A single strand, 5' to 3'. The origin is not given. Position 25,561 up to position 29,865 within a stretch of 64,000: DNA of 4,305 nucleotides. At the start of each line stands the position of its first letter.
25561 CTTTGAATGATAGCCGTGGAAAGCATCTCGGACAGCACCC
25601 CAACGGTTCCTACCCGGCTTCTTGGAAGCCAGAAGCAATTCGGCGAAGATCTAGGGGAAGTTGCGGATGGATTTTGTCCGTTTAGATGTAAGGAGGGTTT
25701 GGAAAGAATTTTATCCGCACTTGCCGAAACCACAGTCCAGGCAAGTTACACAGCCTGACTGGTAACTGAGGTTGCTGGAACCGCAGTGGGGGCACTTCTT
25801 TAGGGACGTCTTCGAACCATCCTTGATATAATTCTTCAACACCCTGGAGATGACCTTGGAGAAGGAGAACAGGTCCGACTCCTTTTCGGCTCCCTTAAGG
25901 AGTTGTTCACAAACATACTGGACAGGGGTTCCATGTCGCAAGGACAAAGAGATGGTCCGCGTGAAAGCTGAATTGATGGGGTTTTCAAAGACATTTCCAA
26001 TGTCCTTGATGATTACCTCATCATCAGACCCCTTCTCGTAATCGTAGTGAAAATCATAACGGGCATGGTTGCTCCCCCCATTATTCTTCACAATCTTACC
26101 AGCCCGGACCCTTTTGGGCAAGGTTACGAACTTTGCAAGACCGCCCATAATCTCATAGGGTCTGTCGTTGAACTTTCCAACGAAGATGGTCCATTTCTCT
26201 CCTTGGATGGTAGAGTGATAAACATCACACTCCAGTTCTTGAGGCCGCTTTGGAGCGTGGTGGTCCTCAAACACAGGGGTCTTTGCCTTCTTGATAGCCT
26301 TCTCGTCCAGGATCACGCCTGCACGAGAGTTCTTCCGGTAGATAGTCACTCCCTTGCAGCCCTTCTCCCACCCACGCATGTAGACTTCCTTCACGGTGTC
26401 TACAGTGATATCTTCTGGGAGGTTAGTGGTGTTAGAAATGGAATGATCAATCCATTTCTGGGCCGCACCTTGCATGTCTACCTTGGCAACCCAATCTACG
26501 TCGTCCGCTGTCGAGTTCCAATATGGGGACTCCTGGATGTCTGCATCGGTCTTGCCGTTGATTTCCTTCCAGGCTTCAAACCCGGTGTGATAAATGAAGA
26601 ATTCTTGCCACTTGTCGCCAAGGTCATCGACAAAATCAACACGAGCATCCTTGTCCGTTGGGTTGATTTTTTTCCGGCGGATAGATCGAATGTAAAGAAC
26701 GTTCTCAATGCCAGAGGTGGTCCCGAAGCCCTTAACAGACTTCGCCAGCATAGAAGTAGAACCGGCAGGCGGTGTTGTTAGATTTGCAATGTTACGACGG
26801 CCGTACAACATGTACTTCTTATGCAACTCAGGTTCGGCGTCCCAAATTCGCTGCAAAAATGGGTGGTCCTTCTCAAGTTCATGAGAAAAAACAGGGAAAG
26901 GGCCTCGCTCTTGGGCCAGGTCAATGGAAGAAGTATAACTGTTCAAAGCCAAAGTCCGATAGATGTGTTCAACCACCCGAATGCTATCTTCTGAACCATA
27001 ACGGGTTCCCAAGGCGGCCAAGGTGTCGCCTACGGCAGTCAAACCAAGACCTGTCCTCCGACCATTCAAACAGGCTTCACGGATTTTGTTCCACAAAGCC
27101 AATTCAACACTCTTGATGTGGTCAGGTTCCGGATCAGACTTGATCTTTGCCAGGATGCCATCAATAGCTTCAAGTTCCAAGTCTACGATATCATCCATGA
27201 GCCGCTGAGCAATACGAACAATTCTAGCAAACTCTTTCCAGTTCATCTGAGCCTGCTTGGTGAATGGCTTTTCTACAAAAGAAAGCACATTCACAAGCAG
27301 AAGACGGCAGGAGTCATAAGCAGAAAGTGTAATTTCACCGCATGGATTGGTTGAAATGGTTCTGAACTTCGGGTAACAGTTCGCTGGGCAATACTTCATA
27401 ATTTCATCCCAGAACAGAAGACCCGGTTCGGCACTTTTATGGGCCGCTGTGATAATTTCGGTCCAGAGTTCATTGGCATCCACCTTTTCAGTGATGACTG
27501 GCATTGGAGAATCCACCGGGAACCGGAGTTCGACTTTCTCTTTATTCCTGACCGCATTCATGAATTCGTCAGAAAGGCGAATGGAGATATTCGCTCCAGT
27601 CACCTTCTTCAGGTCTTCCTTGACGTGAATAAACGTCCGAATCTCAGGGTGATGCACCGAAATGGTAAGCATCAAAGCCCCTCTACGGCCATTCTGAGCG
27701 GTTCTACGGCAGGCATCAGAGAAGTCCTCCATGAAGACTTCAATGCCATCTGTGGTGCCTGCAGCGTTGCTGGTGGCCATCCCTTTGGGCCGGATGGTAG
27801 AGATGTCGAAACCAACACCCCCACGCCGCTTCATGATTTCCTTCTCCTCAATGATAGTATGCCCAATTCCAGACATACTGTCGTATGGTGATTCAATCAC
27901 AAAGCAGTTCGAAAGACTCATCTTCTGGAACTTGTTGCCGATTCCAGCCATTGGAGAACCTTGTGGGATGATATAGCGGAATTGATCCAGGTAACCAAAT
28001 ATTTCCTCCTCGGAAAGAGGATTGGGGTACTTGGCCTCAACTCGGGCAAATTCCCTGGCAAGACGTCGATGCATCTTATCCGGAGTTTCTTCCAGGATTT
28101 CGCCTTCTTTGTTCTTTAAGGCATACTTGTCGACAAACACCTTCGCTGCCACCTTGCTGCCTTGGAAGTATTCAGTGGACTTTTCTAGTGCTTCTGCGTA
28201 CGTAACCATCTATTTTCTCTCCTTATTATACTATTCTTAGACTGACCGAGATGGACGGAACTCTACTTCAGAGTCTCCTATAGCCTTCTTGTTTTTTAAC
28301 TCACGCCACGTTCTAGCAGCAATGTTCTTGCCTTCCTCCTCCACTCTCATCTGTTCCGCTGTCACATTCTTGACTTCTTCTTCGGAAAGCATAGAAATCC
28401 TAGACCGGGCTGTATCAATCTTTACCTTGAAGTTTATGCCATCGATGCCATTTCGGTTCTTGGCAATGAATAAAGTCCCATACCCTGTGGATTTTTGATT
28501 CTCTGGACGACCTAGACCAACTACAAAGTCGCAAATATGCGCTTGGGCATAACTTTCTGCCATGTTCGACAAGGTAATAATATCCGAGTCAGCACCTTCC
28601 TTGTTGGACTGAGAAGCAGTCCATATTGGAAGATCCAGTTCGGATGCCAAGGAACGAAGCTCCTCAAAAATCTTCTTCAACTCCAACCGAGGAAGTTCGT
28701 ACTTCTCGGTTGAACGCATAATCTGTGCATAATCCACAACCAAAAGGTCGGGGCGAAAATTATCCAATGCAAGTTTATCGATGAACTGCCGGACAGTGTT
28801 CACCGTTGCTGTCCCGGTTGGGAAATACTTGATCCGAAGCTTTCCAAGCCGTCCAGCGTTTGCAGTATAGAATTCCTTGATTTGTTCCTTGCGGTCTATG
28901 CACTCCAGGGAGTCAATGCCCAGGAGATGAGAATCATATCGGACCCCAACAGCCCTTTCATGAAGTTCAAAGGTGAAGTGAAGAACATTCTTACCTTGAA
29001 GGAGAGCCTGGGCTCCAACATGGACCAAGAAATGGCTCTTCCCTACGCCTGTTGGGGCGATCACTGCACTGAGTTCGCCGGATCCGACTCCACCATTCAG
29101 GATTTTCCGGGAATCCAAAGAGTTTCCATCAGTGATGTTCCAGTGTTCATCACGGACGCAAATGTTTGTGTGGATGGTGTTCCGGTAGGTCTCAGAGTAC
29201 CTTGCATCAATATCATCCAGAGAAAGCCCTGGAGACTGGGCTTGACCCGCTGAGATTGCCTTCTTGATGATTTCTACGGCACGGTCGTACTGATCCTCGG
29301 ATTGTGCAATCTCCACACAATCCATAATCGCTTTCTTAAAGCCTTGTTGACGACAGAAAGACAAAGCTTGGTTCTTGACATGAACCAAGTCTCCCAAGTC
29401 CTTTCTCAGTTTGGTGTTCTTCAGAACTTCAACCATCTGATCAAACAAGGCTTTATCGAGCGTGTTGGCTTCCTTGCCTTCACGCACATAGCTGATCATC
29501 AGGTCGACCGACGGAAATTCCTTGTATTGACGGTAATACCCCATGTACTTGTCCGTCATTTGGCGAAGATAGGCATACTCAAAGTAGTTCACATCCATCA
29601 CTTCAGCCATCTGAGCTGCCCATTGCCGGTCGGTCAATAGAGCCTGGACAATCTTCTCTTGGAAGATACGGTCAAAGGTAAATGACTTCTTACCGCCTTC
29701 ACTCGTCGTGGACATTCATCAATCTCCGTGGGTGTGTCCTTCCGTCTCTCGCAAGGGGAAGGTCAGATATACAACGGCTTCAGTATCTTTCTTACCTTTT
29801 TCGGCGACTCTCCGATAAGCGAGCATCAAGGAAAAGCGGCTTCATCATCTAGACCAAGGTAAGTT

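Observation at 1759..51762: Dispersed family of ORF-less IS200/IS605-type cassettes that look like stand-alone TnpB omega-RNA (guide RNA) units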

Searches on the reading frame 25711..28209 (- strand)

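Call 22: search_protein_families(library=pfam, proteins=[window:25711-28209:-])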
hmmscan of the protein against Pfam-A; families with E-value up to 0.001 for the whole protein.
window:25711-28209:- (832 aa): 3 families
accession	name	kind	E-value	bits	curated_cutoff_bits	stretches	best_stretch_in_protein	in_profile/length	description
PF02867.20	Ribonuc_red_lgC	-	3.7e-81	273.8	23.9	1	100-624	1-523/523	Ribonucleotide reductase, barrel domain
PF00317.26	Ribonuc_red_lgN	-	1.2e-08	35.3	28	1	18-82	4-65/77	Ribonucleotide reductase, all-alpha domain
PF12637.14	TSCPD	-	0.00058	20.6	22.8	0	743-794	39-87/88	TSCPD domain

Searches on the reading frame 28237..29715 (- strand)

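Call 22: search_protein_families(library=pfam, proteins=[window:28237-29715:-])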
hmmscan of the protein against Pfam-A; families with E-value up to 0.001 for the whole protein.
window:28237-29715:- (492 aa): 3 families
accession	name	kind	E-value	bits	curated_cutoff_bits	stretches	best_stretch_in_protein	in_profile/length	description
PF03796.21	DnaB_C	-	1.4e-18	67.6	27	1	207-426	13-240/255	DnaB-like helicase C terminal domain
PF13481.12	AAA_25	-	6.7e-06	26.3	27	1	203-374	23-194/195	AAA domain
PF06745.19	ATPase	-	0.00092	19.1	26.6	0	204-356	10-154/231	KaiC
